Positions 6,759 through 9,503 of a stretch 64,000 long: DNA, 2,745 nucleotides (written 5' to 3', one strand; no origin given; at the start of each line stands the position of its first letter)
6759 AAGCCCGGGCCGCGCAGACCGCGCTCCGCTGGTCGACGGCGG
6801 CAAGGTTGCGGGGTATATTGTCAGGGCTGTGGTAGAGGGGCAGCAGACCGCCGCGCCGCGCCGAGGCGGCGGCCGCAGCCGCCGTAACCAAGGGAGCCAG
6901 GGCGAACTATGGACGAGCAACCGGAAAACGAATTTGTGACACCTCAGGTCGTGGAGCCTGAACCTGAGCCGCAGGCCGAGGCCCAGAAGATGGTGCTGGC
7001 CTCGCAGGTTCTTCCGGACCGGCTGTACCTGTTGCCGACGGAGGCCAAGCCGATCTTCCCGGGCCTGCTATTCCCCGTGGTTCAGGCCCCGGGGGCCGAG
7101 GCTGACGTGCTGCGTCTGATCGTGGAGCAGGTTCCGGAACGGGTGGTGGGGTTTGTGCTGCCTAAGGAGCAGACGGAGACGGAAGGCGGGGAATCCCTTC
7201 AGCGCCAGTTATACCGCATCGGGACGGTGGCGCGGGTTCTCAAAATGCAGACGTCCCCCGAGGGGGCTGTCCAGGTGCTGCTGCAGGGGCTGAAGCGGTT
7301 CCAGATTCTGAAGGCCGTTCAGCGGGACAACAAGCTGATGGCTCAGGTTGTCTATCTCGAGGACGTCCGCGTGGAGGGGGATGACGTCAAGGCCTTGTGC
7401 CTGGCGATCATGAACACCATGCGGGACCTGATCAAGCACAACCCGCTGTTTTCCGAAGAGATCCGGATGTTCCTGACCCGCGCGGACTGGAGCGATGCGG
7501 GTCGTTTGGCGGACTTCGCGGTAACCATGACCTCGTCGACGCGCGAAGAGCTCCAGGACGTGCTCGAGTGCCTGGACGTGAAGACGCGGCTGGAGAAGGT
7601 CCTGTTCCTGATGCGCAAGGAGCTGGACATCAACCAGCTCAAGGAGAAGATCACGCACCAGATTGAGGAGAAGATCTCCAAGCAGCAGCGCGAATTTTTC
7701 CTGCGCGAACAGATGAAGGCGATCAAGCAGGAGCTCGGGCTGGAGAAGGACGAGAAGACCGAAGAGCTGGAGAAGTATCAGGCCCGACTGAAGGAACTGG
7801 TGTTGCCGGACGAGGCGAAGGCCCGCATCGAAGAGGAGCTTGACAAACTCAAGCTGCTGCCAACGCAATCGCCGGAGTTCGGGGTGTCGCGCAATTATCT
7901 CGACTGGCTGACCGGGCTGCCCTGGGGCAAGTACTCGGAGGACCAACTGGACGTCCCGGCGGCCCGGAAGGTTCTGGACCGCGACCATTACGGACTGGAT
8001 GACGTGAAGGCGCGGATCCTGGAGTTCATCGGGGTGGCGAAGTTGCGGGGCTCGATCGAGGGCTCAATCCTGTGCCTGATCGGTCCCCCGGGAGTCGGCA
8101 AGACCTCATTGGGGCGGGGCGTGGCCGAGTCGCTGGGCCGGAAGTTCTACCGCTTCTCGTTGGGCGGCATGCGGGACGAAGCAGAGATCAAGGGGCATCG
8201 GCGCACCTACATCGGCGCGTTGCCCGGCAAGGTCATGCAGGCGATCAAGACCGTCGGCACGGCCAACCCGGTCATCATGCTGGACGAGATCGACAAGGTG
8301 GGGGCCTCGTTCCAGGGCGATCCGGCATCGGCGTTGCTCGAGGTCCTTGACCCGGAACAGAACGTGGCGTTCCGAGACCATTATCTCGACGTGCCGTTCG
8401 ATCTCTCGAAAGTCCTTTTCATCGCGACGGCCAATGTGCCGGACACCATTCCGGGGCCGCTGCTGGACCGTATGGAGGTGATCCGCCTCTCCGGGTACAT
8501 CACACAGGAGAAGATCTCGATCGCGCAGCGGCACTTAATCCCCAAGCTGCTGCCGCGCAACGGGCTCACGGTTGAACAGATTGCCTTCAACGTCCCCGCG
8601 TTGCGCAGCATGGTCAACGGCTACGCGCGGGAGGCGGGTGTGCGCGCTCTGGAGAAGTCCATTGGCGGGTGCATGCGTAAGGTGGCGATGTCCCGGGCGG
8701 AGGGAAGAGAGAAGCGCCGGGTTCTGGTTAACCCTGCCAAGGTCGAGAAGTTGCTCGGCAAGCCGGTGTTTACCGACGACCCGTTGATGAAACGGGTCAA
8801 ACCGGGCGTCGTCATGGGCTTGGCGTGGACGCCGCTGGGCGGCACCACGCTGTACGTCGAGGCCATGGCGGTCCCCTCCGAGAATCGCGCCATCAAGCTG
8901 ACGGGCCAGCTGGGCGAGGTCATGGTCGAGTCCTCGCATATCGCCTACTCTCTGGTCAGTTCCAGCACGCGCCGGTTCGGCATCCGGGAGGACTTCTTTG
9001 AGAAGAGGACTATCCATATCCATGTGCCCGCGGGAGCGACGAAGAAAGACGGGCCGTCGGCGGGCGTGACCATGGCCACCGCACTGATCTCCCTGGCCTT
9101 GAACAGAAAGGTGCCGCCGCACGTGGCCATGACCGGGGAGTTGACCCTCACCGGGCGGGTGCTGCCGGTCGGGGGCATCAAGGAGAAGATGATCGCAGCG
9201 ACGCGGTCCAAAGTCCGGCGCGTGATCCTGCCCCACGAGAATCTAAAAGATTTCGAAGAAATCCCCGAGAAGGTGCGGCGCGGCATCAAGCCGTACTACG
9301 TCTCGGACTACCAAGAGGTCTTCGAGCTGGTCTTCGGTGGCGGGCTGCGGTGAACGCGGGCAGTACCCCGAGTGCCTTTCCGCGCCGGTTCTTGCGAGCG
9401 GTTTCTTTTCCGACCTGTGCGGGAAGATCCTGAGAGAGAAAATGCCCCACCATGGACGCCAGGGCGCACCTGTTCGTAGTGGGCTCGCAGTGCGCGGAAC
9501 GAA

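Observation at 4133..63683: Modular miniature-element system: several TIR 'shells' carry swappable REP/REPIN-like interiors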

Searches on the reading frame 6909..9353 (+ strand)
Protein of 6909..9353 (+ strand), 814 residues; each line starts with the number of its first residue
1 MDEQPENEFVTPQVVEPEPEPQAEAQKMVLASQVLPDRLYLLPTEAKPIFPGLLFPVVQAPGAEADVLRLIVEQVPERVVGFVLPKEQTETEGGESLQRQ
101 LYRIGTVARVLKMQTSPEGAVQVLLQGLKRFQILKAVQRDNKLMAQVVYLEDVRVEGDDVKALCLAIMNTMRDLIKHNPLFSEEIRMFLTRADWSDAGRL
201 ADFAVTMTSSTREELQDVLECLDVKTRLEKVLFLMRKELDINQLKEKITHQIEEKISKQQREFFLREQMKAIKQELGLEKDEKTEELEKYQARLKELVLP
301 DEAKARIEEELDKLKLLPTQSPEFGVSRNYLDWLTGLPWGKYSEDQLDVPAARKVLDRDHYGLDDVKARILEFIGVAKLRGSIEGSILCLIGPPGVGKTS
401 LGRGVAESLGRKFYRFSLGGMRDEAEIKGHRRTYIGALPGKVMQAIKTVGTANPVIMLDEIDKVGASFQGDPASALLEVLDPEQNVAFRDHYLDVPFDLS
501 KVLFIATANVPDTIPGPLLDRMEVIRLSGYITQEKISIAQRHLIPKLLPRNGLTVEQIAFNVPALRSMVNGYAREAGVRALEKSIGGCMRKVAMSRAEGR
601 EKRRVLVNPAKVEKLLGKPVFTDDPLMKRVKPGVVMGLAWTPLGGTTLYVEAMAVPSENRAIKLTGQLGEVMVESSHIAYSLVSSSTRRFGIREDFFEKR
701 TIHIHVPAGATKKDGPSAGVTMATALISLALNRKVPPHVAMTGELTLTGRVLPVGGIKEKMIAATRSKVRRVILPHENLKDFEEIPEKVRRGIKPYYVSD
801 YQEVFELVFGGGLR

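Call 43: find_related_loci(query=window:6909-9353:+, collection=genome_contigs, flank=3000)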
Query window:6909-9353:+ (814 aa) in genome_contigs; peptide patterns used: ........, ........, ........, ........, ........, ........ (x = any residue, [..] = any of these).
600 stretches matched a pattern (row limit reached: there are more); 549 encode a relative of the query (tblastn E <= 1e-3); the best 80 are kept; 80 distinct loci.
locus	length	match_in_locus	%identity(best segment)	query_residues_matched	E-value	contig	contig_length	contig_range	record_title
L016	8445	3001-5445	73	1-813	0e+0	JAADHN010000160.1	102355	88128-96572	MAG: Kiritimatiellota bacterium isolate M_MetaBat.195 contig-127_99, whole genome shotgun sequence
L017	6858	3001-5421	72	11-813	0e+0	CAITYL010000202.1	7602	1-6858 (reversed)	MAG: uncultured Lentisphaerae bacterium isolate Loclat_bin-12951 genome assembly, contig: bin-12951:202/404, whole genom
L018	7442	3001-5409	71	9-809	0e+0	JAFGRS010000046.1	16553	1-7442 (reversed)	MAG: Lentisphaeria bacterium isolate Zod_Metabat.847 k87_350101, whole genome shotgun sequence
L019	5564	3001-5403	61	3-814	0e+0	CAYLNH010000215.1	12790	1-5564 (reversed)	MAG TPA_asm: uncultured Lentisphaerales bacterium isolate SRP141376_co4_287 genome assembly, contig: NODE_8265_length_12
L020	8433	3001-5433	67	6-809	0e+0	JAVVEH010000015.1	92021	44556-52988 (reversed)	MAG: Lentisphaeria bacterium isolate TamC13-16 NODE_174_length_92021_cov_13.082117, whole genome shotgun sequence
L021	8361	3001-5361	54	22-811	0e+0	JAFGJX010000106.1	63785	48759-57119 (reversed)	MAG: Spirochaetes bacterium isolate Zod_Metabat.30 k87_11626675, whole genome shotgun sequence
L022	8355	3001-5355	57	39-809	0e+0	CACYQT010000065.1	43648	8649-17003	uncultured bacterium isolate RUG12186 genome assembly, contig: RUG12186_asm_65, whole genome shotgun sequence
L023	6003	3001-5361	55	23-809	0e+0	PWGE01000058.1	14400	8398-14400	MAG: Candidatus Sumerlaeota bacterium isolate T1Sed10_198m T1-Sed10-C4168, whole genome shotgun sequence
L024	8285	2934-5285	54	22-809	0e+0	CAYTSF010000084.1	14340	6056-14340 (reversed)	MAG TPA_asm: uncultured Leptospirales bacterium isolate SRP220891_co1_11 genome assembly, contig: NODE_8071_length_14340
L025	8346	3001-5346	55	24-809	0e+0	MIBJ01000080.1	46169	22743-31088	MAG: Spirochaetes bacterium RBG_16_49_21 RBG_16_scaffold_895, whole genome shotgun sequence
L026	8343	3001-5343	54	25-809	0e+0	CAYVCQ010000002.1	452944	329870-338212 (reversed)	MAG TPA_asm: uncultured Leptospirales bacterium isolate SRP302447_co2_803 genome assembly, contig: NODE_44_length_452944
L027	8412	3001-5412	53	4-809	0e+0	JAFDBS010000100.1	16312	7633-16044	MAG: Deltaproteobacteria bacterium isolate MB1D_Bin_3 MB1D_Bin_3_MB1D_0306_000000793705, whole genome shotgun sequence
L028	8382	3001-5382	54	14-809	0e+0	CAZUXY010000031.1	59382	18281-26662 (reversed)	MAG TPA_asm: uncultured Leptospirales bacterium isolate binchicken_co27_239 genome assembly, contig: NODE_855_length_593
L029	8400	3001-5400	54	5-811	0e+0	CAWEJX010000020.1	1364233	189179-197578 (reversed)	MAG: uncultured Acidobacteriota bacterium isolate MFD05942.bin.2.136 genome assembly, contig: contig_8737, whole genome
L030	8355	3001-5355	55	23-811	0e+0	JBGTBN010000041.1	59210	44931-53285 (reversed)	MAG: Spirochaetota bacterium isolate JTS-AC98 k141_1184668, whole genome shotgun sequence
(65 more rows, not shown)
